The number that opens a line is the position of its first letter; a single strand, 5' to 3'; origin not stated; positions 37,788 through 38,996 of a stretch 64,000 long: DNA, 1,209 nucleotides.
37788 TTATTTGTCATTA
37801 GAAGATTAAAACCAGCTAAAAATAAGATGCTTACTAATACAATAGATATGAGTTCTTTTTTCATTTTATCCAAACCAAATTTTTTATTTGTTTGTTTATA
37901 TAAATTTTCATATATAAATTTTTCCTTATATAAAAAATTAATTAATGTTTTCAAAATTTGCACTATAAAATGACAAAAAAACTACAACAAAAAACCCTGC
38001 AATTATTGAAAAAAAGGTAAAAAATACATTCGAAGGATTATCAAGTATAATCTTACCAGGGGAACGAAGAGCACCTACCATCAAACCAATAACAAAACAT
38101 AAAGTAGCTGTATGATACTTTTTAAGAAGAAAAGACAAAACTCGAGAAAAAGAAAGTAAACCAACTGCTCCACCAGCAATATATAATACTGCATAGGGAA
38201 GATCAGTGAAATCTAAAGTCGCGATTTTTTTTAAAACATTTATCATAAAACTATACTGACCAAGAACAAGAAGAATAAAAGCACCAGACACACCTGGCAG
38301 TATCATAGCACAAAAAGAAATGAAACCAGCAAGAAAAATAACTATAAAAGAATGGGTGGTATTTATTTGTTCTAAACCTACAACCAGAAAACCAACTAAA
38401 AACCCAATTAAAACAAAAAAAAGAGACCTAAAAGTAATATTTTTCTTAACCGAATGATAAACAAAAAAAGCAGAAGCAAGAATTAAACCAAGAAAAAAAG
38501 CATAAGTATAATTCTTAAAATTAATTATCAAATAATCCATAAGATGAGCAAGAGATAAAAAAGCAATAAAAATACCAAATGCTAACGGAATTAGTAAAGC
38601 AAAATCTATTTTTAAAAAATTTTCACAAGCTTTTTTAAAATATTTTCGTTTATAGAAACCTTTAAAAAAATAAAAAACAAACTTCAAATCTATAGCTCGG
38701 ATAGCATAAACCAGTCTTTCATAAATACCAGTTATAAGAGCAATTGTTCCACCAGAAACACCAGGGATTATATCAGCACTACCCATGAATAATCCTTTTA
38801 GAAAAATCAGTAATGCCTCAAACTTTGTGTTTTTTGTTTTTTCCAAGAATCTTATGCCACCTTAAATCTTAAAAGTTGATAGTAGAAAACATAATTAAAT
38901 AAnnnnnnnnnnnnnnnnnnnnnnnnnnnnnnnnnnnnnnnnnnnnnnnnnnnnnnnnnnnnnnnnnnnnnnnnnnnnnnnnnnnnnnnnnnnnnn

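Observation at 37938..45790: DUF368 membrane protein 2 kb from AglB: candidate lipid-carrier recycling next to the oligosaccharyltransferase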

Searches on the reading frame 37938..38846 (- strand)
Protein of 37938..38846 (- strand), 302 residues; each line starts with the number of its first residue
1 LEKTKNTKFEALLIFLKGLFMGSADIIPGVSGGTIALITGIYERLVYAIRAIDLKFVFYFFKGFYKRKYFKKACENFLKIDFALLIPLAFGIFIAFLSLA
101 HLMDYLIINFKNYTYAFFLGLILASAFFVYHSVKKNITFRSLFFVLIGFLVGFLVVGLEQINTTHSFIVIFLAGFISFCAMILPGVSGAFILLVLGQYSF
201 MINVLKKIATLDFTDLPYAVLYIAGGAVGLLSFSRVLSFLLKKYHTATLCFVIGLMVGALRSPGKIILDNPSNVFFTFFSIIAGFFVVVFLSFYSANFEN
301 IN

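Call 3: search_protein_families(library=pfam, proteins=[window:37938-38846:-])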
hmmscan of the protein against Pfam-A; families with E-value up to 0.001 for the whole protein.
window:37938-38846:- (302 aa): 1 family
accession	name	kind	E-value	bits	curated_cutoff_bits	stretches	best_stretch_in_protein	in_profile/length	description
PF04018.18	VCA0040-like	-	2e-66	224.5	26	1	21-262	1-227/246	Undecaprenyl phosphate translocase-like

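Call 4: search_protein_families(library=ncbifam, proteins=[window:37938-38846:-])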
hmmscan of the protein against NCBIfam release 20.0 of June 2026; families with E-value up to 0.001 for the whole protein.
window:37938-38846:- (302 aa): 2 families
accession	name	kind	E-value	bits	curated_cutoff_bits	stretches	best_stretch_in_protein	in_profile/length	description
NF052564.1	PlprenPhTpVIBCH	equivalog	2.1e-59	201.3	400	1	10-261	2-238/303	polyprenyl-phosphate transporter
NF052563.1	PlprenPhTpPopt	equivalog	7.5e-31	107.7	400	1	15-291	8-274/277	polyprenyl-phosphate transporter PopT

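Call 11: find_homologous_proteins(query=window:37938-38846:-)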
Query window:37938-38846:- (302 aa): 7884 proteins with E <= 0.001 among 8000 candidates; the best 120 are listed.
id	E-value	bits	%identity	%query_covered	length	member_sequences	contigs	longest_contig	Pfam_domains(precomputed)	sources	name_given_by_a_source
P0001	1.3e-169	582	100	93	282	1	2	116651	PF04018.19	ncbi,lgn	-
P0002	6.7e-147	507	87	93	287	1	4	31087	PF04018.19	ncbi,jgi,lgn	jgi:putative membrane protein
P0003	1.3e-132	460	79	93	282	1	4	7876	PF04018.19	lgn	-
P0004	9.3e-126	438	74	93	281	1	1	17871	PF04018.19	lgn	-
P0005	7.5e-112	392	66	96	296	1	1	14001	PF04018.19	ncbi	ncbi:MAG: DUF368 domain-containing protein [Candidatus Thermoplasmatota archaeon]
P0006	3.5e-111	390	62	99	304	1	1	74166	PF04018.19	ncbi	ncbi:MAG: DUF368 domain-containing protein [Candidatus Thermoplasmatota archaeon]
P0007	5.6e-102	360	57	99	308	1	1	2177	PF04018.19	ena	-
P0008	1.8e-101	358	58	92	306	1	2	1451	PF04018.19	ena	-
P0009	4.4e-101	357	61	97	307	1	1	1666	PF04018.19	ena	-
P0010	3.4e-99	350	57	98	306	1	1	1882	PF04018.19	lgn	-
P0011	5.7e-99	350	58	96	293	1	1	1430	PF04018.19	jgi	jgi:putative membrane protein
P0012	1.6e-98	348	56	99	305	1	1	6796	PF04018.19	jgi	-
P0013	2.1e-97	345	61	91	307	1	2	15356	PF04018.19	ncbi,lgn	-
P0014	2.9e-96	341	55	97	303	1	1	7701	PF04018.19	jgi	jgi:putative membrane protein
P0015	6.0e-96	340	55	97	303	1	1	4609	PF04018.19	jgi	jgi:putative membrane protein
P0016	2.0e-95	338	57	94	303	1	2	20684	PF04018.19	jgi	jgi:putative membrane protein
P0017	9.2e-95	336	59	92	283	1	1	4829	PF04018.19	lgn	-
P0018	2.9e-94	334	56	90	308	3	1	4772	PF04018.19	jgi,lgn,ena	-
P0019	5.1e-94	334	57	92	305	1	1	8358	PF04018.19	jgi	jgi:putative membrane protein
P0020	5.6e-94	333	62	91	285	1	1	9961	PF04018.19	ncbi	-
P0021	6.8e-94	333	57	93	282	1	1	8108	PF04018.19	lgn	-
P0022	1.0e-93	333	55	93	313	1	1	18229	PF04018.19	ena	-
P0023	9.6e-93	329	61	91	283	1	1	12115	PF04018.19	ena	-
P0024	1.3e-92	329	55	99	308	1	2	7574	PF04018.19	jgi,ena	-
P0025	1.3e-92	329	57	91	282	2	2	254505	PF04018.19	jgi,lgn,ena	-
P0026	7.1e-92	326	55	93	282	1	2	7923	PF04018.19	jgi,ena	jgi:putative membrane protein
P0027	7.6e-92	326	58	91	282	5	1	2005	PF04018.19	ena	-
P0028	8.1e-91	323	57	91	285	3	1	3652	PF04018.19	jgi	jgi:putative membrane protein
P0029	2.0e-90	322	58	91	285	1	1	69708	PF04018.19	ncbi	-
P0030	5.9e-90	320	55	97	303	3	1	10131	PF04018.19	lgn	-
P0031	1.2e-89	319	60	91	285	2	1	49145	PF04018.19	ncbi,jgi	-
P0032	4.5e-89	317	55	99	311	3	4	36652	PF04018.19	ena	-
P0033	5.7e-89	317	56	97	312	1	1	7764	PF04018.19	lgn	-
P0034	6.6e-89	317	55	91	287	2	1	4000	PF04018.19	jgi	jgi:putative membrane protein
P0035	6.9e-89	317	55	91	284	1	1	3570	PF04018.19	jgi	jgi:putative membrane protein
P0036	7.3e-89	317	56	98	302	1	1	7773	PF04018.19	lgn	-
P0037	1.0e-88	316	57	91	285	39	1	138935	PF04018.19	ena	-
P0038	1.5e-88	316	54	98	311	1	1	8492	PF04018.19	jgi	jgi:putative membrane protein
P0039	1.7e-88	315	55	95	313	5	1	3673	PF04018.19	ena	-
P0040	2.0e-88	315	56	91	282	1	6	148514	PF04018.19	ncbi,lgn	-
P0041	2.5e-88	315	56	96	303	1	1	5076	PF04018.19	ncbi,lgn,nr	ncbi:MAG: DUF368 domain-containing protein [Candidatus Thermoplasmatota archaeon]|nr:DUF368 domain-c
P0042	2.8e-88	315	58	91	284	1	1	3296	PF04018.19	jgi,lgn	jgi:putative membrane protein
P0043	4.3e-88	314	53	99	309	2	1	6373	PF04018.19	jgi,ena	-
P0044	7.5e-88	313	55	93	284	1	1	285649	PF04018.19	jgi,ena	-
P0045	1.2e-87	313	54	96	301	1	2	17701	PF04018.19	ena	-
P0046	1.4e-87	312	55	91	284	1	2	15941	PF04018.19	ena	-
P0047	2.5e-87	312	57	87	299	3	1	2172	PF04018.19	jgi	jgi:putative membrane protein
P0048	3.6e-87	311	56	91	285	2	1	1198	PF04018.19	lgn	-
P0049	3.9e-87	311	55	95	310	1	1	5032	PF04018.19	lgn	-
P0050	4.5e-87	311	54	93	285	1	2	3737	PF04018.19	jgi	-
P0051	1.0e-86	310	54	93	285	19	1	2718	PF04018.19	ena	-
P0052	1.1e-86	309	53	96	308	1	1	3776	PF04018.19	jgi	jgi:putative membrane protein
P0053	1.1e-86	309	53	96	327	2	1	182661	PF04018.19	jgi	jgi:putative membrane protein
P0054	1.2e-86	309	56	87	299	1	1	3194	PF04018.19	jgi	-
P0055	1.6e-86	309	54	96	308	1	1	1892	PF04018.19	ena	-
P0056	1.7e-86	309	55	98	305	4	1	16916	PF04018.19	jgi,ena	-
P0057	2.0e-86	309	53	100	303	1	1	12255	PF04018.19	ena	-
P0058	2.2e-86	308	54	100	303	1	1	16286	PF04018.19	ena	-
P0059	2.2e-86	308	54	97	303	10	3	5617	PF04018.19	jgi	jgi:putative membrane protein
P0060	2.4e-86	308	56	91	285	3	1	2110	PF04018.19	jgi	-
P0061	2.6e-86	308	51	100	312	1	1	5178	PF04018.19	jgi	jgi:putative membrane protein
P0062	2.6e-86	308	53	99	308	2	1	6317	PF04018.19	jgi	-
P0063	3.3e-86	308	55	92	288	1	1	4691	PF04018.19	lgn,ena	-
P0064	4.5e-86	307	53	96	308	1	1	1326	PF04018.19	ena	-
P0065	6.4e-86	307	54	98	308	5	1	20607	PF04018.19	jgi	-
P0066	7.0e-86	307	54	97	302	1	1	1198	PF04018.19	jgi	-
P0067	1.2e-85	306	54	91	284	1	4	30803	PF04018.19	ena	-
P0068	1.4e-85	306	53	97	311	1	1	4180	PF04018.19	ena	-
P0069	1.7e-85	306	53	96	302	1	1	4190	PF04018.19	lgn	-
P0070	3.9e-85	304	55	95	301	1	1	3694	PF04018.19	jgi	-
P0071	4.6e-85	304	53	100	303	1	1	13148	PF04018.19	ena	-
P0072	5.6e-85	304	53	98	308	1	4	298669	PF04018.19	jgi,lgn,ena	jgi:putative membrane protein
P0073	6.1e-85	304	54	89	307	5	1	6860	PF04018.19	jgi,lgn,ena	-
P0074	7.4e-85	303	53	98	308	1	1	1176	PF04018.19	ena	-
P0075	7.8e-85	303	53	97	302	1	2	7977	PF04018.19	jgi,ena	-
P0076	8.6e-85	303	54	95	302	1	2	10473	PF04018.19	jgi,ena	-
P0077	1.2e-84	303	55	95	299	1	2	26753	PF04018.19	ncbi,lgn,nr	ncbi:MAG: DUF368 domain-containing protein [Candidatus Thermoplasmatota archaeon]|nr:DUF368 domain-c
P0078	1.6e-84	302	53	90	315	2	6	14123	PF04018.19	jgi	jgi:putative membrane protein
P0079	1.8e-84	302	57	89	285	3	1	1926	PF04018.19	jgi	-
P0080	2.2e-84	302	53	100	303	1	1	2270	PF04018.19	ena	-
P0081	2.3e-84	302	53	98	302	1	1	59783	PF04018.19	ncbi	-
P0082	5.7e-84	301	48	100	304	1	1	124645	PF04018.19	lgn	-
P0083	6.1e-84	300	53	91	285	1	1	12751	PF04018.19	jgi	jgi:putative membrane protein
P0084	9.2e-84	300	51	97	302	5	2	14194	PF04018.19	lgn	-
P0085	1.1e-83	300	56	84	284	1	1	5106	PF04018.19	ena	-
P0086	1.1e-83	300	53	95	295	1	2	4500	PF04018.19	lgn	-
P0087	1.4e-83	299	52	98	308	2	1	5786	PF04018.19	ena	-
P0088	1.6e-83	299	51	99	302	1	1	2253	PF04018.19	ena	-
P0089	2.1e-83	299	51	97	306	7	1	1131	PF04018.19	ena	-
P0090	3.3e-83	298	52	99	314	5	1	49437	PF04018.19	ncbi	-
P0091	3.6e-83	298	52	97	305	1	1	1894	PF04018.19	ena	-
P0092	4.2e-83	298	52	98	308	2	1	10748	PF04018.19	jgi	-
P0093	6.3e-83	297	53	92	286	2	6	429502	PF04018.19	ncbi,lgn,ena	-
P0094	6.4e-83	297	54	93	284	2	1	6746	PF04018.19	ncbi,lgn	-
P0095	1.9e-82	296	54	91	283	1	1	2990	PF04018.19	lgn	-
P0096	3.3e-82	295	49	98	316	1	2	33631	PF04018.19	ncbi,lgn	-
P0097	3.4e-82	295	53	93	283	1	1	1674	PF04018.19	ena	-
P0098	3.6e-82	295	53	94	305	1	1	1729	PF04018.19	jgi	jgi:putative membrane protein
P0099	3.6e-82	295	54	91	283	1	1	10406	PF04018.19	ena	-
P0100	5.7e-82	294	54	93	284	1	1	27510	PF04018.19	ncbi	-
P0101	6.1e-82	294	55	91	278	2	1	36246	PF04018.19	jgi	-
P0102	8.0e-82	293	53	91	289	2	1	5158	PF04018.19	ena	-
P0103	1.3e-81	293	54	91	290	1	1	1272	PF04018.19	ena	-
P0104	1.6e-81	292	56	84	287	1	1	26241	PF04018.19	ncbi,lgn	-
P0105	2.3e-81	292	51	96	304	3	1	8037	PF04018.19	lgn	-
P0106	9.0e-81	290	50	99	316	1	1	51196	PF04018.19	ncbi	ncbi:MAG: DUF368 domain-containing protein [Thermoplasmatota archaeon]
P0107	9.3e-81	290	50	96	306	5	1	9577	PF04018.19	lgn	-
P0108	1.4e-80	289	53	91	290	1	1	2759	PF04018.19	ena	-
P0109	1.4e-80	289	57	82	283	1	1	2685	PF04018.19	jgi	-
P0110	1.4e-80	289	53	90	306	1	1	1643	PF04018.19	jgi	jgi:putative membrane protein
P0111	5.2e-80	288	53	91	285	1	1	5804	PF04018.19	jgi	-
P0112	8.3e-80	287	52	91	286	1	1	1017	PF04018.19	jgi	jgi:putative membrane protein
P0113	1.5e-79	286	51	91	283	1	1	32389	PF04018.19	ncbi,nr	ncbi:MAG: DUF368 domain-containing protein [Candidatus Thermoplasmatota archaeon]|nr:DUF368 domain-c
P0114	1.5e-79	286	53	93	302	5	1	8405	PF04018.19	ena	-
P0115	1.6e-79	286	51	94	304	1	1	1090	PF04018.19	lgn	-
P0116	1.8e-79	286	51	98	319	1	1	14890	PF04018.19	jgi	-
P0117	3.0e-79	285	54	91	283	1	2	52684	PF04018.19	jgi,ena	-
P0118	7.7e-79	284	57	82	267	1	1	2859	PF04018.19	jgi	-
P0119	9.9e-79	283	53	93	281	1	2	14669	PF04018.19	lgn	-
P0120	1.0e-78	283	53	93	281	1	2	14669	PF04018.19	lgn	-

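Call 13: find_related_loci(query=A1, collection=genome_contigs, flank=10000)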
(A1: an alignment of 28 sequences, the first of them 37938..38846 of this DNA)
Query A1 (302 aa) in genome_contigs; peptide patterns used: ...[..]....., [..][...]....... (x = any residue, [..] = any of these).
600 stretches matched a pattern (row limit reached: there are more); 584 encode a relative of the query (tblastn E <= 1e-3); the best 80 are kept; 80 distinct loci.
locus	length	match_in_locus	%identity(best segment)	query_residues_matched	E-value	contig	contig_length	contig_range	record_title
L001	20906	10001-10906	86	1-302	8e-167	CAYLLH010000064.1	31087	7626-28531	MAG TPA_asm: uncultured Thermoplasmatales archaeon isolate SRP067234_co1_161 genome assembly, contig: k99_314724, whole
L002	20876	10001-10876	56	3-295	1e-97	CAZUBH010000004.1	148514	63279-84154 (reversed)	MAG TPA_asm: uncultured Thermoplasmatales archaeon isolate SRP141376_co1_301 genome assembly, contig: NODE_221_length_14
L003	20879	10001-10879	52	5-297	5e-92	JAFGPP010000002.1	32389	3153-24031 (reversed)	MAG: Thermoplasmatota archaeon isolate Zod_Metabat.7 k87_80541, whole genome shotgun sequence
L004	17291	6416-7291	59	3-294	3e-91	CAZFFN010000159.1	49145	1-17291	MAG TPA_asm: uncultured Thermoplasmatales archaeon isolate SRP067234_co1_26 genome assembly, contig: k99_880522, whole g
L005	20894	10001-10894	53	2-297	1e-89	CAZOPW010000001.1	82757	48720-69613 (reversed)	MAG TPA_asm: uncultured Thermoplasmatales archaeon isolate SRP332253_co1_247 genome assembly, contig: NODE_263_length_82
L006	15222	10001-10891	49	5-301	3e-89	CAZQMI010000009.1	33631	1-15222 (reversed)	MAG TPA_asm: uncultured Thermoplasmatales archaeon isolate SRP332253_co2_224 genome assembly, contig: NODE_1136_length_3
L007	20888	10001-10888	53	1-295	3e-87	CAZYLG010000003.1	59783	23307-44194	MAG TPA_asm: uncultured Thermoplasmatales archaeon isolate SRP332253_co1_132 genome assembly, contig: NODE_512_length_59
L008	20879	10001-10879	54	1-295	5e-87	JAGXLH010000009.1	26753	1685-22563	MAG: Thermoplasmatota archaeon isolate GSL_GSL3510_11 NODE_186_length_26753_cov_10.2189, whole genome shotgun sequence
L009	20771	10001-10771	49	3-270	4e-74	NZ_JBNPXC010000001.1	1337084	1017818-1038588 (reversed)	Methanobacterium oryzae strain DSM 11106 Ga0451169_01, whole genome shotgun sequence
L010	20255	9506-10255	51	3-263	6e-74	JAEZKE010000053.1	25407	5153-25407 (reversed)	MAG: Methanobacteriota archaeon isolate OH_CDB_265 k127_1542471, whole genome shotgun sequence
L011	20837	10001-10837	45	3-292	3e-72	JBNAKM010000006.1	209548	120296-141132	MAG: Methanobacterium sp. isolate MBAC-AD1 2412600006, whole genome shotgun sequence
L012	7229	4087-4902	52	7-263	8e-72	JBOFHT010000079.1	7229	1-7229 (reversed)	MAG: Methanobacteriaceae archaeon isolate WFFMC_MAG_039 k139_474515_flag=1_multi=7.0000_len=7229, whole genome shotgun s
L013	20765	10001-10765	50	5-270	7e-70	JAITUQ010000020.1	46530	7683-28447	MAG: Candidatus Methanorudis spinitermitis isolate Spi319_bin4 k119_1219299, whole genome shotgun sequence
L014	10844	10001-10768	48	12-277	6e-70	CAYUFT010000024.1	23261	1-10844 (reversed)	MAG TPA_asm: uncultured Methanobacteriaceae archaeon isolate SRP302447_co3_217 genome assembly, contig: NODE_5979_length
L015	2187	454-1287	46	3-292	3e-71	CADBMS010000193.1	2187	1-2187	MAG: uncultured Methanobrevibacter sp. isolate RUG14110 genome assembly, contig: RUG14110_asm_193, whole genome shotgun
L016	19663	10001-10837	45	1-292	2e-69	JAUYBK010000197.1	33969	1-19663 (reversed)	MAG: Methanobacteriaceae archaeon isolate C19_metabat.bin.22_sub C19_k141_9170, whole genome shotgun sequence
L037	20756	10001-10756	44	10-272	6e-62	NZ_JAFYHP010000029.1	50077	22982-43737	MAG: Methanobrevibacter sp. isolate RGIG7098 Water_buffalos_Abomasum-1__c596803, whole genome shotgun sequence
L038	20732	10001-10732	45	10-264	5e-62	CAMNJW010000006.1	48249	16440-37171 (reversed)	MAG: uncultured Methanobrevibacter sp. isolate SRR873597_bin.84_metaWRAP_v1.3_MAG genome assembly, contig: NODE.1218_len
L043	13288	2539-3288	44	10-270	1e-60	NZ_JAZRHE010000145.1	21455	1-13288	MAG: Methanobrevibacter sp. isolate T1900045484_YK20190178.MAGScoT_cleanbin_000058 SGB_7334_k141_4315, whole genome shot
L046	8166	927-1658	46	10-264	2e-60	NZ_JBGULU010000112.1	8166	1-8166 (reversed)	MAG: Methanobrevibacter sp. isolate ruminal_MAG_25 ruminal_MAG_25_contig_0121, whole genome shotgun sequence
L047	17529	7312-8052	45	10-263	4e-60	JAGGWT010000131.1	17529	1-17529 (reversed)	MAG: Thermoplasmata archaeon isolate AUK133 PB_MBMC_087_c_000000000092, whole genome shotgun sequence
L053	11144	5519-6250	45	10-264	4e-59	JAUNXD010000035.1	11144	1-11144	MAG: Methanobrevibacter sp. isolate S11M_St_18 NODE_1143_length_11144_cov_7.810353, whole genome shotgun sequence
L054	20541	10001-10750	46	10-270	4e-59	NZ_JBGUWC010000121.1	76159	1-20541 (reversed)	MAG: Methanobrevibacter sp. isolate ruminal_MAG_86 ruminal_MAG_86_contig_0136, whole genome shotgun sequence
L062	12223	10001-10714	45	13-261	1e-55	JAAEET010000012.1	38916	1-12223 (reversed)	MAG: Methanomicrobiales archaeon isolate MM4 6_8bin1_33scaffold_2889, whole genome shotgun sequence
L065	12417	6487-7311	41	14-300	6e-55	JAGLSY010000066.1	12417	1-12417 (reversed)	MAG: Thermoplasmata archaeon isolate RS_9_71 ROV157_9.bin.71.fa_66, whole genome shotgun sequence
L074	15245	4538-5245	44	14-261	7e-53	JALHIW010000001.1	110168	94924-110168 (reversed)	MAG: Methanomicrobiaceae archaeon isolate 7-NCT_009 scaffold_86, whole genome shotgun sequence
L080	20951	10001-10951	38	2-302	7e-52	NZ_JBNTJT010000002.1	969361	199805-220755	Halorussus sp. AFM4 AFM4_scaffold2, whole genome shotgun sequence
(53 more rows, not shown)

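Call 19: search_solved_structures(query=A1, max_evalue=1, show_alignments=2)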
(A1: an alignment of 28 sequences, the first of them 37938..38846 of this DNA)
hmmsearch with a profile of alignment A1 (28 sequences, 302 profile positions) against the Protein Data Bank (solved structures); distinct sequences matched with E-value up to 1: 0.

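Call 30: predict_structure(alignment_id=A1)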
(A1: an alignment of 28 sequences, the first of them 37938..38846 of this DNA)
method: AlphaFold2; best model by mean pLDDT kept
length: 302 residues; sequences in the alignment: 28
mean_pLDDT: 83.7   pTM: 0.77
mean pLDDT of the five models: 83.7, 82.5, 80.8, 77.9, 77.8
residues with pLDDT >= 90: 69; 70-90: 211; 50-70: 16; < 50: 6
segments of 3 or more residues with pLDDT < 50: 1-4
pLDDT, mean of each block of 10 residues (from residue 1): 58 88 85 73 79 81 90 84 87 91 90 92 88 81 90 74 73 88 81 85 89 90 90 79 84 89 86 90 90 70 48
secondary structure, 60 per line:
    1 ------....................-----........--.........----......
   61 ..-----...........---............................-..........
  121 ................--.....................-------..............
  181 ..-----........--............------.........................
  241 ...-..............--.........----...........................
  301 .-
elements in order: H7-26 H32-39 H42-50 H55-62 H68-78 H82-109 H111-136 H139-159 H167-182 H188-195 H198-209 H216-243 H245-258 H261-269 H274-301
